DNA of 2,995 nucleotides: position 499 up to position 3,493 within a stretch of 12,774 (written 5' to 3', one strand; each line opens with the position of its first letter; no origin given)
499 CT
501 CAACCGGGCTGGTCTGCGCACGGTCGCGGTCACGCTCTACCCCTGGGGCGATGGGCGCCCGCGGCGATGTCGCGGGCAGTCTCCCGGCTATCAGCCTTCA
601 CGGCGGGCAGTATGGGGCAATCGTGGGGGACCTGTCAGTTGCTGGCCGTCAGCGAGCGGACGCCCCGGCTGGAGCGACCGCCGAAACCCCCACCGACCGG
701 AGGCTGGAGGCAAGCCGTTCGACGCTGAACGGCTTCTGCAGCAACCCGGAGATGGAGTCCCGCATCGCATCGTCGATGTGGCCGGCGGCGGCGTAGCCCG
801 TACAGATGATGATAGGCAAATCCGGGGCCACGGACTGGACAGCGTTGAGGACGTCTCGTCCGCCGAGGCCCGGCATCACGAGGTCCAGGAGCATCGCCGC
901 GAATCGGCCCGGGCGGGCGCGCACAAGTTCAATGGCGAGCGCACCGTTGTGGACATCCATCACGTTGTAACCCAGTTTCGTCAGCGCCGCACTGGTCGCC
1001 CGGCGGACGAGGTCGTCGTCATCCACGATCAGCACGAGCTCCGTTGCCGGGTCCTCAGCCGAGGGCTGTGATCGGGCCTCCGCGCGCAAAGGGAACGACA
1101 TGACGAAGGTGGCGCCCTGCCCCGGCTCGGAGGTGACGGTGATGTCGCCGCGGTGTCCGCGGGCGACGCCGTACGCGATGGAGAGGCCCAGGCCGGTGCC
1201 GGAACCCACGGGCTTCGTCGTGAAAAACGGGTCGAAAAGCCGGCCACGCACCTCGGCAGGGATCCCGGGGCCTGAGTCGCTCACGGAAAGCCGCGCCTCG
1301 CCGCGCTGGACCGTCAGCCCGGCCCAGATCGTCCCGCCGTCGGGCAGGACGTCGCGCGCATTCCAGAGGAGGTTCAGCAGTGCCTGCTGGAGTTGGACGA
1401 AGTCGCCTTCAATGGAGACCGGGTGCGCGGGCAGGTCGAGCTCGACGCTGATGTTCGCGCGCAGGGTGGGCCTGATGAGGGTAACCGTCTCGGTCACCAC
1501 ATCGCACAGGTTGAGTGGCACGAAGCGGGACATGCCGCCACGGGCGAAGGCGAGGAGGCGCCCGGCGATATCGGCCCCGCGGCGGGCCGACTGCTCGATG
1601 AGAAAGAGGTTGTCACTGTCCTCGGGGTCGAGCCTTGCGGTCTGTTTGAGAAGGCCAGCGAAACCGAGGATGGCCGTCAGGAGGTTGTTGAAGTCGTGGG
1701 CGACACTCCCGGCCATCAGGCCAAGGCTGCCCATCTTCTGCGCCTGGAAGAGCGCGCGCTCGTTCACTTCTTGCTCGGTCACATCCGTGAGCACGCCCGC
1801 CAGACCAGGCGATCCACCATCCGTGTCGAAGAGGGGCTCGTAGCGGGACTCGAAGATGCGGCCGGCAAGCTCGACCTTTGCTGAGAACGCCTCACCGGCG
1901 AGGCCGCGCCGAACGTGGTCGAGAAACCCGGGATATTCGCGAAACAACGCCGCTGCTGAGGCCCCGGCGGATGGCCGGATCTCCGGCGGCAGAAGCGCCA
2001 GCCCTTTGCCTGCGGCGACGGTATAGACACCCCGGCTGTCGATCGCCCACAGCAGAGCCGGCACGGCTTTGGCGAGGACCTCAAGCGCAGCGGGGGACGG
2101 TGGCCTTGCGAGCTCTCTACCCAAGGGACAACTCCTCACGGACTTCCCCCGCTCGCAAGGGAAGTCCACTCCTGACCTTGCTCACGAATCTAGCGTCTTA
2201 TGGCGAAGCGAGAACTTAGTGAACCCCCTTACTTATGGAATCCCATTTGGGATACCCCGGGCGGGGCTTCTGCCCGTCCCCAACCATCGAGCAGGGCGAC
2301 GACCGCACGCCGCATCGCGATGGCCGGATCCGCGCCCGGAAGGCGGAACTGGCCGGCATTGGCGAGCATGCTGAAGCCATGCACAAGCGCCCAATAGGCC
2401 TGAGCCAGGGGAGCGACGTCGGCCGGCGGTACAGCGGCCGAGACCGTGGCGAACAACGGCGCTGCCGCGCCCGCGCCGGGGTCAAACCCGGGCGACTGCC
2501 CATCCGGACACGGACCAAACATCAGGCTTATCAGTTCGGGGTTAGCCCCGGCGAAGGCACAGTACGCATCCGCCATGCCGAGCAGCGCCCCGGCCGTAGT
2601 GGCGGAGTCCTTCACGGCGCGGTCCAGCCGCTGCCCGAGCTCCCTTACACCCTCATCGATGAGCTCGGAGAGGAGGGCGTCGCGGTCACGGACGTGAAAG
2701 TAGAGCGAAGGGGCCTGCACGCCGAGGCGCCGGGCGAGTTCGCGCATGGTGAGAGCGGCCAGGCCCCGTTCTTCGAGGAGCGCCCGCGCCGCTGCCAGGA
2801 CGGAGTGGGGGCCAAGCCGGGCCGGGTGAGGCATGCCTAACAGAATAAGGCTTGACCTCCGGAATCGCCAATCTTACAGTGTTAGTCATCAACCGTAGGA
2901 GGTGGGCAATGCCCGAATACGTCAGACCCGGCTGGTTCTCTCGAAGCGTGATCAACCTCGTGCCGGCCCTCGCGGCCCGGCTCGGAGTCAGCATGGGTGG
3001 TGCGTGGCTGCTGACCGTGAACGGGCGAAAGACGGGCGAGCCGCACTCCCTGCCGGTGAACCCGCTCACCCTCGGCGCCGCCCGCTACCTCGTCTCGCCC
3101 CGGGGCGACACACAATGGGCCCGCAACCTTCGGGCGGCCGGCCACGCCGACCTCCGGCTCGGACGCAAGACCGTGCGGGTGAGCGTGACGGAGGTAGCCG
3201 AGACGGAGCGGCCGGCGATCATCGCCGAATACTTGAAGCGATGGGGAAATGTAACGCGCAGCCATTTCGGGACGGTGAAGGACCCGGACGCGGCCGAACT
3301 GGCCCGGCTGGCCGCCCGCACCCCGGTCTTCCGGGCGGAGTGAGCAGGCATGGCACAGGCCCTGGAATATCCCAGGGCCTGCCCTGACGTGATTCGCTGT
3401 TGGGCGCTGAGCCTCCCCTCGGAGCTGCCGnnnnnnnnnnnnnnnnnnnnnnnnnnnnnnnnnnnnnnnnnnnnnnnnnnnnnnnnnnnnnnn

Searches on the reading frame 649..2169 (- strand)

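Call 7: search_protein_families(library=pfam, proteins=[window:649-2169:-], max_evalue=1)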
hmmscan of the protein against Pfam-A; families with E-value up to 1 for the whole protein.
window:649-2169:- (506 aa): 7 families
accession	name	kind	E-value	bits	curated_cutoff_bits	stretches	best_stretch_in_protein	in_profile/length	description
PF02518.31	HATPase_c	-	1.2e-24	87.4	26.4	1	255-362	1-110/111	Histidine kinase-, DNA gyrase B-, and HSP90-like ATPase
PF00072.30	Response_reg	-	5e-20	72.2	30.2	1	379-490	1-110/111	Response regulator receiver domain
PF00512.31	HisKA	-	6.8e-09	36.1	26.9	1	150-211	3-63/66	His Kinase A (phospho-acceptor) domain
PF08448.16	PAS_4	-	7.4e-05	23.4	23.1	1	37-134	5-109/110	PAS fold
PF06490.17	FleQ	-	0.0028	18.4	22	1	379-491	2-104/108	Flagellar regulatory protein FleQ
PF10090.15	HPTransfase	-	0.0045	17.2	22.9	1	228-303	4-75/123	Histidine phosphotransferase C-terminal domain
PF17202.10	sCache_3_3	-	0.3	11.9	28.8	1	91-124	58-91/107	Single cache domain 3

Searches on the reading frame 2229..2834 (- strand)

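Call 7: search_protein_families(library=pfam, proteins=[window:2229-2834:-], max_evalue=1)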
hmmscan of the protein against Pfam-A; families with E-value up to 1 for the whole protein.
window:2229-2834:- (201 aa): 5 families
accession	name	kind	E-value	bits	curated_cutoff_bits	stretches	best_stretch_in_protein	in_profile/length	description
PF13305.11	TetR_C_33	-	4.4e-13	50.2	26.8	1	85-180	2-102/103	Tetracyclin repressor-like, C-terminal domain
PF00440.29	TetR_N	-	5e-13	49.1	24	1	13-58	2-47/47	Bacterial regulatory proteins, tetR family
PF12840.13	HTH_20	-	0.049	14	27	1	19-49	13-40/51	Helix-turn-helix domain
PF13412.12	HTH_24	-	0.25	11.4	21.9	1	28-49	18-39/48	Winged helix-turn-helix DNA-binding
PF13936.12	HTH_38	-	0.28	11.4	27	0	60-73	20-33/44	Helix-turn-helix domain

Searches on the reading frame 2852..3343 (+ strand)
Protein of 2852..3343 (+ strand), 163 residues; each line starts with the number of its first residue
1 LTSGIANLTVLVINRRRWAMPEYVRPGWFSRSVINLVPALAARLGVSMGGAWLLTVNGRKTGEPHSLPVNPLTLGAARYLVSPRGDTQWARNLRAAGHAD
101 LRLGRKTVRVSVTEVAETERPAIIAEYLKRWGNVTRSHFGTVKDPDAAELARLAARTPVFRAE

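Call 5: search_protein_families(library=pfam, proteins=[window:2852-3343:+], max_evalue=0.1)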
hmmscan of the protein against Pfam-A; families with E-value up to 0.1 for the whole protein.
window:2852-3343:+ (163 aa): 1 family
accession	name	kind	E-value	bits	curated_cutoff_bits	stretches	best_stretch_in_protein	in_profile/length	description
PF04075.20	F420H2_quin_red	-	7e-07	29.9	22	1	32-133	4-111/130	F420H(2)-dependent quinone reductase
